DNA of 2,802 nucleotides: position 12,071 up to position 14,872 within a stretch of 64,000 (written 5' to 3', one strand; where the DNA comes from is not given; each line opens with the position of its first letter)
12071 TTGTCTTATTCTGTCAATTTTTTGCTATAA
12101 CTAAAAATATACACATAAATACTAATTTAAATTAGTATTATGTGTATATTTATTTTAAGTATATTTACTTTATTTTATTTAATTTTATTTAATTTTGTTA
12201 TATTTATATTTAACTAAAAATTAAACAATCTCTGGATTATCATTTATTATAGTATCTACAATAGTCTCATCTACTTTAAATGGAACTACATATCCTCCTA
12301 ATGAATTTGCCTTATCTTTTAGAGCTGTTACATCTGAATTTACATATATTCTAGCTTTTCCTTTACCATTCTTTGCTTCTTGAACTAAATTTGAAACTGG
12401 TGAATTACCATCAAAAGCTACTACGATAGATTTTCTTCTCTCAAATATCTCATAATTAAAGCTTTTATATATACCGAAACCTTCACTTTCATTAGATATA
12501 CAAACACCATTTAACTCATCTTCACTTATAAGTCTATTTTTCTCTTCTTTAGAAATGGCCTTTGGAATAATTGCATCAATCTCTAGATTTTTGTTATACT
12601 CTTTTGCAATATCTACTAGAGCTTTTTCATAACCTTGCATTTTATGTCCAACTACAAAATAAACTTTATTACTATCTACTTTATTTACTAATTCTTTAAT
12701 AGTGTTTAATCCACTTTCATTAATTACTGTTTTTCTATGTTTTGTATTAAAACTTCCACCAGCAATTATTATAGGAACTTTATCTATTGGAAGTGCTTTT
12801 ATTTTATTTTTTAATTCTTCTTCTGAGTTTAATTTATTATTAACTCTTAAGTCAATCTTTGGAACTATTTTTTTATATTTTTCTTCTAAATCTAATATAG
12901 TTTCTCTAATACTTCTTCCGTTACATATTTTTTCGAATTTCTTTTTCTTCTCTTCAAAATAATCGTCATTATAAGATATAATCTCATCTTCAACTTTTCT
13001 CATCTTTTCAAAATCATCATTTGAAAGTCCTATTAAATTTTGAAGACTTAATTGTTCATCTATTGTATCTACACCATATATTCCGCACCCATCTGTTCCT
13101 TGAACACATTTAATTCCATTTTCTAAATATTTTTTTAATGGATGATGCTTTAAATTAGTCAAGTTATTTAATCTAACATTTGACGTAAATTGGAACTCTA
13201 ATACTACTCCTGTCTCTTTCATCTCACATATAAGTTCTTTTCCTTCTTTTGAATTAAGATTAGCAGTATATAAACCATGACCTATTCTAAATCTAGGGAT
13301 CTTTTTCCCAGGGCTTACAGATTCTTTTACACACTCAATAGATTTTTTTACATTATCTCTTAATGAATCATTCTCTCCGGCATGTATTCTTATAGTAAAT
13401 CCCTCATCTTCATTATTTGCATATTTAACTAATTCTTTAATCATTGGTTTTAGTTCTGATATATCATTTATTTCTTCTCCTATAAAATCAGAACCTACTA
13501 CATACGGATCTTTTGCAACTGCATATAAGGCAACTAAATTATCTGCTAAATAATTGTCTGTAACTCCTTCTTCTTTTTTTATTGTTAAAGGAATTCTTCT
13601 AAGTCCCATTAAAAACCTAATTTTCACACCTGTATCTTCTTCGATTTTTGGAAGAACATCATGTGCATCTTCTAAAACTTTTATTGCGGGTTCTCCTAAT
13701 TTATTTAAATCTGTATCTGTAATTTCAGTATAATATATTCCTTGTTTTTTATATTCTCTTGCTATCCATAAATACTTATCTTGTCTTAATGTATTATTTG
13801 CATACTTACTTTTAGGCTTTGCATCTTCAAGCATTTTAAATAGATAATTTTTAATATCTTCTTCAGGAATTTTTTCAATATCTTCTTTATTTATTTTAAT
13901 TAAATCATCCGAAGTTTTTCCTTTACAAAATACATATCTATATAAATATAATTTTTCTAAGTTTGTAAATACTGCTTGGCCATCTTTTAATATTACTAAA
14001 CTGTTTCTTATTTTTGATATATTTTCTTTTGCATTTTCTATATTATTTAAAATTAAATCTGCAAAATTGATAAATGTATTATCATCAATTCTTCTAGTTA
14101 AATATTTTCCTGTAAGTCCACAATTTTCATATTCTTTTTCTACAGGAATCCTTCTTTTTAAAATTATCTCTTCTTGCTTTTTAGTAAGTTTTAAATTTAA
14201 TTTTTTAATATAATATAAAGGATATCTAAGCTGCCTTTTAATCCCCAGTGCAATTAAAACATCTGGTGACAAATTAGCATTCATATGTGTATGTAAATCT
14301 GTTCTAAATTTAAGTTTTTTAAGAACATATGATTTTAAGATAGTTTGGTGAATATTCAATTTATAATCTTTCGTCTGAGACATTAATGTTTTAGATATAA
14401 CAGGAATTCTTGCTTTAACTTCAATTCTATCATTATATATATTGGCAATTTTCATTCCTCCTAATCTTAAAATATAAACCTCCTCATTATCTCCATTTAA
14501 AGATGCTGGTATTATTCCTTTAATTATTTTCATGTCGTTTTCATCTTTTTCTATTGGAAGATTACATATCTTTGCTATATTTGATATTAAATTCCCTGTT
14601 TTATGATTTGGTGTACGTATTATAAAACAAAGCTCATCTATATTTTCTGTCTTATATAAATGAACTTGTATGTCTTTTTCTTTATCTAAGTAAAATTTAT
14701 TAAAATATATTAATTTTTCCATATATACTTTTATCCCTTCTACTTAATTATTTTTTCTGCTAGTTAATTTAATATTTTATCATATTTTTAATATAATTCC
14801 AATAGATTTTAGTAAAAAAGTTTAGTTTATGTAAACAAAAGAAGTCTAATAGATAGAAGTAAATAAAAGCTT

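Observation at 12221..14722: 833-aa adenosine/AMP-deaminase-like protein with extra N- and C-terminal domains (possible LOG/SLOG-like C-terminus)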

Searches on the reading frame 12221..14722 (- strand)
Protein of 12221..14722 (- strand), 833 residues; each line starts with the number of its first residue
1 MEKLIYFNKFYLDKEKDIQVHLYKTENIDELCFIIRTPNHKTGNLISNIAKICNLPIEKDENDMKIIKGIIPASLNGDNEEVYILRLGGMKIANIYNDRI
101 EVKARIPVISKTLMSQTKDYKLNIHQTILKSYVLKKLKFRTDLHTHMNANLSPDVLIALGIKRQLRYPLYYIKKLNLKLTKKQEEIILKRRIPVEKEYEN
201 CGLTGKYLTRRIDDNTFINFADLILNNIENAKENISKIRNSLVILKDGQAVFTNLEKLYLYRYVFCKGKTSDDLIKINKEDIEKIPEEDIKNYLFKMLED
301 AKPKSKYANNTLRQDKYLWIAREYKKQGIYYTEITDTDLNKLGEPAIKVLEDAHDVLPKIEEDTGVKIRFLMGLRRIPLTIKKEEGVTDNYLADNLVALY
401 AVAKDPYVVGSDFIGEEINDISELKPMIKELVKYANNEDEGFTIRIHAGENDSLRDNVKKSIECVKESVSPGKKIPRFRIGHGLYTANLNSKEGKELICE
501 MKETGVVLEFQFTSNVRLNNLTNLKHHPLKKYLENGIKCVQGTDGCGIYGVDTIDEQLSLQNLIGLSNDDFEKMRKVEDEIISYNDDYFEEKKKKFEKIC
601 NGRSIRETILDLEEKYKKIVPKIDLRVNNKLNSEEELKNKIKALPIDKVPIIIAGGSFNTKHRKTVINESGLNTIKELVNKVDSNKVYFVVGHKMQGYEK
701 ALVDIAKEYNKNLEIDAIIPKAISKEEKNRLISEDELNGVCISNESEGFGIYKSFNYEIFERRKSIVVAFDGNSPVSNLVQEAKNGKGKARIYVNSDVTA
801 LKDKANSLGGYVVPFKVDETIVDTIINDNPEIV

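Call 3: search_protein_families(library=pfam, proteins=[window:12221-14722:-], max_evalue=1)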
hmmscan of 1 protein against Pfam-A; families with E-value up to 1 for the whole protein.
window:12221-14722:- (833 aa): 2 families
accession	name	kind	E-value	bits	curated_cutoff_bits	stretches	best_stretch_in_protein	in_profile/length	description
PF00962.28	A_deaminase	-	4e-19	69.3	27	2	321-576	78-307/330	Adenosine deaminase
PF01979.26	Amidohydro_1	-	0.0095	15.6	25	1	427-551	136-253/345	Amidohydrolase family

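Call 4: search_protein_families(library=ncbifam, proteins=[window:12221-14722:-], max_evalue=1)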
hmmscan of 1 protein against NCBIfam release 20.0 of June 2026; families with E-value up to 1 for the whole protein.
window:12221-14722:- (833 aa): 10 families
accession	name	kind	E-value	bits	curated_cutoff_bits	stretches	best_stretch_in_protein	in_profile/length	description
TIGR01430.1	aden_deam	equivalog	3.5e-15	55.9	216.55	2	323-576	79-303/323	adenosine deaminase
NF006846.0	PRK09358.1-1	equivalog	9e-14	51.2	459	1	431-580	181-314/333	adenosine deaminase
NF006848.0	PRK09358.1-3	equivalog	2.7e-12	46.6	426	1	401-577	149-304/325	adenosine deaminase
NF006854.0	PRK09358.3-1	equivalog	1.4e-07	30.9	530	1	320-572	87-310/344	adenosine deaminase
NF006850.0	PRK09358.1-6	equivalog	1.5e-07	30.6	419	1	434-575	181-306/334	adenosine deaminase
NF006847.0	PRK09358.1-2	equivalog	2.4e-06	26.6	412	1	396-574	162-330/364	adenosine deaminase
NF006856.0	PRK09358.3-3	equivalog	8.6e-06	25.1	510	1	407-577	160-309/316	adenosine deaminase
NF006849.0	PRK09358.1-5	equivalog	3.2e-05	23.2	494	1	478-574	224-315/350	adenosine deaminase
NF006859.0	PRK09358.3-6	equivalog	0.00045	19.5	549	1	509-558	230-278/299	adenosine deaminase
NF005312.0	PRK06846.1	subfamily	0.0018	17.2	447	1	426-545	208-314/412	amidohydrolase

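Call 5: search_protein_families(library=padloc, proteins=[window:12221-14722:-], max_evalue=1)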
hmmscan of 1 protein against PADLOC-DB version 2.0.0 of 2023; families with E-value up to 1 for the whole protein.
window:12221-14722:- (833 aa): 1 family
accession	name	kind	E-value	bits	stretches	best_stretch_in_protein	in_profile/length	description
PDLC01908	CARF5--CARF_ADA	-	3.7e-08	30.7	1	319-560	338-556/605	-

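Call 6: search_solved_structures(query=window:12221-14722:-, max_evalue=1, show_alignments=2)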
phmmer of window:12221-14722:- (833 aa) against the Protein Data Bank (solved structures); distinct sequences matched with E-value up to 1: 8.
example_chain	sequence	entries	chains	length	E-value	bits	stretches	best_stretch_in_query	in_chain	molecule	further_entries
6ii7_A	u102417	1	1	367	6.4e-09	37.6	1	407-575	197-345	Adenosine deaminase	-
3ewc_A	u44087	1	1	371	2.9e-08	35.4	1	409-589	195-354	Adenosine deaminase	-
3ewd_A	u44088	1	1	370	2.9e-08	35.4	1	409-589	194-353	Adenosine deaminase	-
2pgf_A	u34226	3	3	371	3.3e-08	35.3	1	409-580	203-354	adenosine deaminase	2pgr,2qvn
6n9m_A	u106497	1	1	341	1.1e-07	33.6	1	473-603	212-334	Adenosine deaminase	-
2amx_A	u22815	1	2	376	2.1e-05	26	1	434-576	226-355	adenosine deaminase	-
6n91_A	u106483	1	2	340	2.6e-05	25.7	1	475-572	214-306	Adenosine deaminase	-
9c67_A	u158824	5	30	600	0.097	13.9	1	478-588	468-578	Adenosine deaminase domain-containing protein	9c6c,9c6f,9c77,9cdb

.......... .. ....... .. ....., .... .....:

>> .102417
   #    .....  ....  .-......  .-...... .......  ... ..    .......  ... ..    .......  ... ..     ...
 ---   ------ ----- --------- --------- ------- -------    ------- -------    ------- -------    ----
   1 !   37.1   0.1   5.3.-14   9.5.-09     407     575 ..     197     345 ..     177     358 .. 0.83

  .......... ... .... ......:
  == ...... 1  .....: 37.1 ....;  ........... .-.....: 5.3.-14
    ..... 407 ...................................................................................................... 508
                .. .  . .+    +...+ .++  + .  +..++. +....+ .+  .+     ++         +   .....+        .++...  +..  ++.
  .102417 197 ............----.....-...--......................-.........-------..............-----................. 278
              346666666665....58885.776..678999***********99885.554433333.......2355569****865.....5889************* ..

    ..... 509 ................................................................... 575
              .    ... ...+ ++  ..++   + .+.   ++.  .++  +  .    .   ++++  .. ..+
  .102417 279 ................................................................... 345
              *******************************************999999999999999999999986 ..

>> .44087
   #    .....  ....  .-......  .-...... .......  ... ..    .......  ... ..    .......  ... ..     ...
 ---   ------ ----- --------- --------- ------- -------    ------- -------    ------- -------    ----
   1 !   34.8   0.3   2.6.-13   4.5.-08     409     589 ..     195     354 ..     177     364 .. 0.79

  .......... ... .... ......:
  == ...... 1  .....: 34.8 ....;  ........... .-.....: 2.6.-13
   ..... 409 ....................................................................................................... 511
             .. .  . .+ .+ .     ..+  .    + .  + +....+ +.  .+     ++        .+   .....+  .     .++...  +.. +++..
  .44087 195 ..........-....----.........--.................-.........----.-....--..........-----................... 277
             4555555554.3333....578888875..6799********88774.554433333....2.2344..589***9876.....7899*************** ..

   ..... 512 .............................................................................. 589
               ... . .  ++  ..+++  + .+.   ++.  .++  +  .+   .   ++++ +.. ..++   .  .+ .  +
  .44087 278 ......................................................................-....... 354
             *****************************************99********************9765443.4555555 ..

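Call 7: find_homologous_proteins(query=window:12221-14722:-)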
Query window:12221-14722:- (833 aa): 5628 proteins with E <= 0.001 among 8000 candidates; the best 120 are listed.
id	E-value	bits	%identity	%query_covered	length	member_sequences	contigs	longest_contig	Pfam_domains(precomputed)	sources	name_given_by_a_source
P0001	0.0e+0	1815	99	100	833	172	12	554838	PF00962.29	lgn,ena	-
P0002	0.0e+0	1643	91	100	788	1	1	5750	PF00962.29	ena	-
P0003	0.0e+0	1641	89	100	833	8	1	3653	PF00962.29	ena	-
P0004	0.0e+0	1573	85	100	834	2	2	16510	PF00962.29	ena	-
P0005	0.0e+0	1525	83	100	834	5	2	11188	PF00962.29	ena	-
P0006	0.0e+0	1480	80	100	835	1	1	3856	PF00962.29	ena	-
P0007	0.0e+0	1478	80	100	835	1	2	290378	PF00962.29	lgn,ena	-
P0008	0.0e+0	1477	80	100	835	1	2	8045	PF00962.29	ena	-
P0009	0.0e+0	1475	79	100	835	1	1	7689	PF00962.29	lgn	-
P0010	0.0e+0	1390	75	100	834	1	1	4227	PF00962.29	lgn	-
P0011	0.0e+0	1386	75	100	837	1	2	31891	PF00962.29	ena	-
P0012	0.0e+0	1385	75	100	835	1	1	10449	PF00962.29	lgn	-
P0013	0.0e+0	1383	75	100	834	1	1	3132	PF00962.29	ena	-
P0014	0.0e+0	1371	75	100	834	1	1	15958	PF00962.29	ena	-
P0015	0.0e+0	1371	74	100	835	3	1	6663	PF00962.29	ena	-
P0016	0.0e+0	1370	75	100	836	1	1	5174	PF00962.29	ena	-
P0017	0.0e+0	1369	75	100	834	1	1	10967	PF00962.29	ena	-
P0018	0.0e+0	1358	75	100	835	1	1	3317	PF00962.29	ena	-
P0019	0.0e+0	1353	74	100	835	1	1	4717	PF00962.29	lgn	-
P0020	0.0e+0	1342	74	100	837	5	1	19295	PF00962.29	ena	-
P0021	0.0e+0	1327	74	100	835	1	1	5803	PF00962.29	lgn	-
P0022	0.0e+0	1314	72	100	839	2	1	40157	PF00962.29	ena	-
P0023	0.0e+0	1308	72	99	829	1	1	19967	PF00962.29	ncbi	-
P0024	0.0e+0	1307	73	100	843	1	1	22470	PF00962.29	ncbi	-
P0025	0.0e+0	1304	71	100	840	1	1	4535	PF00962.29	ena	-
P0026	0.0e+0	1285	71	99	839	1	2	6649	PF00962.29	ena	-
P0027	0.0e+0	1271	71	100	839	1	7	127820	PF00962.29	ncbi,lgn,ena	-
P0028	0.0e+0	1270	70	100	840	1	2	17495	PF00962.29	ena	-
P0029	0.0e+0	1269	69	100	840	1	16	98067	PF00962.29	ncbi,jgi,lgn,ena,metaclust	metaclust:\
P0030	0.0e+0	1269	70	100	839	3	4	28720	PF00962.29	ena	-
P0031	0.0e+0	1268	69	100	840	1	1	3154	PF00962.29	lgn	-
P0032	0.0e+0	1268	69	100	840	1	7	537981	PF00962.29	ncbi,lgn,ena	-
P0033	0.0e+0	1268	69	100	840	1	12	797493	PF00962.29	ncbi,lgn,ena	-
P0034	0.0e+0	1268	69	100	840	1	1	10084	PF00962.29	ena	-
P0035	0.0e+0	1267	71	100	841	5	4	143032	PF00962.29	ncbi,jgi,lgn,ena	-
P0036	0.0e+0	1267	70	100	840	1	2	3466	PF00962.29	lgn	-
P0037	0.0e+0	1267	69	100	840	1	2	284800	PF00962.29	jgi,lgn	-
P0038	0.0e+0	1266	69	100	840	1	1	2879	PF00962.29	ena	-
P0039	0.0e+0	1266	69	100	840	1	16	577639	PF00962.29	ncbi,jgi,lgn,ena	-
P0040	0.0e+0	1266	70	100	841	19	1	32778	PF00962.29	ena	-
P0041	0.0e+0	1266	69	100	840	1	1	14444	PF00962.29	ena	-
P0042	0.0e+0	1265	70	100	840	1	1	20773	PF00962.29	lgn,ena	-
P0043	0.0e+0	1265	69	100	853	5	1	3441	PF00962.29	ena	-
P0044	0.0e+0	1265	70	100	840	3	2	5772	PF00962.29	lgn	-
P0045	0.0e+0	1265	70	100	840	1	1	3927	PF00962.29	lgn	-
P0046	0.0e+0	1265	69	100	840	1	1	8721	PF00962.29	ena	-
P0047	0.0e+0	1264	69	100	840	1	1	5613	PF00962.29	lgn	-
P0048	0.0e+0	1264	69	100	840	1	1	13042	PF00962.29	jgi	-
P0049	0.0e+0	1264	70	100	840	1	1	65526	PF00962.29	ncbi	-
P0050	0.0e+0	1264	69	100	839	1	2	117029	PF00962.29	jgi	jgi:adenosine deaminase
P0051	0.0e+0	1264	69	100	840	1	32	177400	PF00962.29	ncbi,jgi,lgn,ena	jgi:adenosine deaminase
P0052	0.0e+0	1263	69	100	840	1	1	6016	PF00962.29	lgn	-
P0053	0.0e+0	1261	69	100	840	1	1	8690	PF00962.29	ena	-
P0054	0.0e+0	1261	69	100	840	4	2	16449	PF00962.29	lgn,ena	-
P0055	0.0e+0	1261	69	100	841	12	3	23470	PF00962.29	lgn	-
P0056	0.0e+0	1261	70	100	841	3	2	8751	PF00962.29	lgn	-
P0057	0.0e+0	1260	69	100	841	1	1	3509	PF00962.29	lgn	-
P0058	0.0e+0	1260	70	100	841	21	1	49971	PF00962.29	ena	-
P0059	0.0e+0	1258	68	100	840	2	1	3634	PF00962.29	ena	-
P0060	0.0e+0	1257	69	100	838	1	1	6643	PF00962.29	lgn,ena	-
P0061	0.0e+0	1257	68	100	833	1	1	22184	PF00962.29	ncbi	-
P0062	0.0e+0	1257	69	100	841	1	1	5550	PF00962.29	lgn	-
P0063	0.0e+0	1256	70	100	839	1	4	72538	PF00962.29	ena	-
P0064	0.0e+0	1256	68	100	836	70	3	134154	PF00962.29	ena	-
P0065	0.0e+0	1255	69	100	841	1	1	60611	PF00962.29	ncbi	-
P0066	0.0e+0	1254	67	100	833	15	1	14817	PF00962.29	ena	-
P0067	0.0e+0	1254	69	100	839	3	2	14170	PF00962.29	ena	-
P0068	0.0e+0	1254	69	100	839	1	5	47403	PF00962.29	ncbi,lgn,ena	-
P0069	0.0e+0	1254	69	100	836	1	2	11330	PF00962.29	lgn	-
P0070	0.0e+0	1253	69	100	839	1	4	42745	PF00962.29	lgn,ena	-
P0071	0.0e+0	1253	68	100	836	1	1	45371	PF00962.29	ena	-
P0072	0.0e+0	1252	69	100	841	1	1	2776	PF00962.29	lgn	-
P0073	0.0e+0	1252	69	100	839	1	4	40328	PF00962.29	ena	-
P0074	0.0e+0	1252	69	100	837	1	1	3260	PF00962.29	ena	-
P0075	0.0e+0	1251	69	100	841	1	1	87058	PF00962.29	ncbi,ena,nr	ncbi:MAG: adenosine deaminase [Clostridia bacterium]|nr:adenosine deaminase [Clostridia bacterium]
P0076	0.0e+0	1250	69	100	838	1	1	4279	PF00962.29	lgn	-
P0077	0.0e+0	1250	68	100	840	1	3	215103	PF00962.29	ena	-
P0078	0.0e+0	1250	69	100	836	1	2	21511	PF00962.29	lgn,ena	-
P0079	0.0e+0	1249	68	100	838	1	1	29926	PF00962.29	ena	-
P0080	0.0e+0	1249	68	100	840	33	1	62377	PF00962.29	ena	-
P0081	0.0e+0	1248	69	100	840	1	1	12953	PF00962.29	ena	-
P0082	0.0e+0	1247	68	100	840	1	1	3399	PF00962.29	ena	-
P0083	0.0e+0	1247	68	100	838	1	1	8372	PF00962.29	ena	-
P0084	0.0e+0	1247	69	100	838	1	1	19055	PF00962.29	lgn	-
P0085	0.0e+0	1247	68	100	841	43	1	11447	PF00962.29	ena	-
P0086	0.0e+0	1247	69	100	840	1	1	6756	PF00962.29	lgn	-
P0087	0.0e+0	1246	69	100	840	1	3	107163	PF00962.29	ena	-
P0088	0.0e+0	1246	69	100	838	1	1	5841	PF00962.29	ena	-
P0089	0.0e+0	1246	68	100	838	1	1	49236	PF00962.29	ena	-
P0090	0.0e+0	1245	68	100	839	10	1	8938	PF00962.29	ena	-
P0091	0.0e+0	1245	68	99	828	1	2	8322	PF00962.29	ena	-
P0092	0.0e+0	1245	68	100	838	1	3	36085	PF00962.29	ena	-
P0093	0.0e+0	1245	68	99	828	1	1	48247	PF00962.29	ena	-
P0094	0.0e+0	1245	68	100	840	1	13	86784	PF00962.29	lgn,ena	-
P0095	0.0e+0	1244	68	99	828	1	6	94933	PF00962.29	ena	-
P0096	0.0e+0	1244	68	100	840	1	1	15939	PF00962.29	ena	-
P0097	0.0e+0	1244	68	99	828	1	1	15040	PF00962.29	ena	-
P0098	0.0e+0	1244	68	100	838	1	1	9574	PF00962.29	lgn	-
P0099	0.0e+0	1243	68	99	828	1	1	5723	PF00962.29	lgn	-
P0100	0.0e+0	1243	68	99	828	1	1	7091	PF00962.29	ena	-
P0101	0.0e+0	1243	68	100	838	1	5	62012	PF00962.29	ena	-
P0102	0.0e+0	1243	68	100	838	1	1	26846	PF00962.29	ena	-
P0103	0.0e+0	1243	68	99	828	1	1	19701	PF00962.29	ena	-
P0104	0.0e+0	1243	68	100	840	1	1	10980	PF00962.29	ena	-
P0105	0.0e+0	1242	68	99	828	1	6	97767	PF00962.29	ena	-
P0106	0.0e+0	1242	68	99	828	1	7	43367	PF00962.29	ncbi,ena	-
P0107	0.0e+0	1242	68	99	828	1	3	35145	PF00962.29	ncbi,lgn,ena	-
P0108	0.0e+0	1242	68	99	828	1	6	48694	PF00962.29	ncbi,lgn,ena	-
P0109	0.0e+0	1242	68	99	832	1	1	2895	PF00962.29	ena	-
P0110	0.0e+0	1242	68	99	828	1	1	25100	PF00962.29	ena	-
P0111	0.0e+0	1242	68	99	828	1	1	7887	PF00962.29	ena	-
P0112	0.0e+0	1242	68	99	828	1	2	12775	PF00962.29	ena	-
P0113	0.0e+0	1241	68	99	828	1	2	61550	PF00962.29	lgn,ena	-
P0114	0.0e+0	1241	68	99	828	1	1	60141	PF00962.29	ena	-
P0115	0.0e+0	1241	68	99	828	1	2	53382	PF00962.29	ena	-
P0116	0.0e+0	1241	68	99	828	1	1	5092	PF00962.29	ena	-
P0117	0.0e+0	1241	68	99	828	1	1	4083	PF00962.29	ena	-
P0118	0.0e+0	1241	68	99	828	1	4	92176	PF00962.29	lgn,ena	-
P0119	0.0e+0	1241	68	99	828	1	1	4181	PF00962.29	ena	-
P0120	0.0e+0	1241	68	99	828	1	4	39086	PF00962.29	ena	-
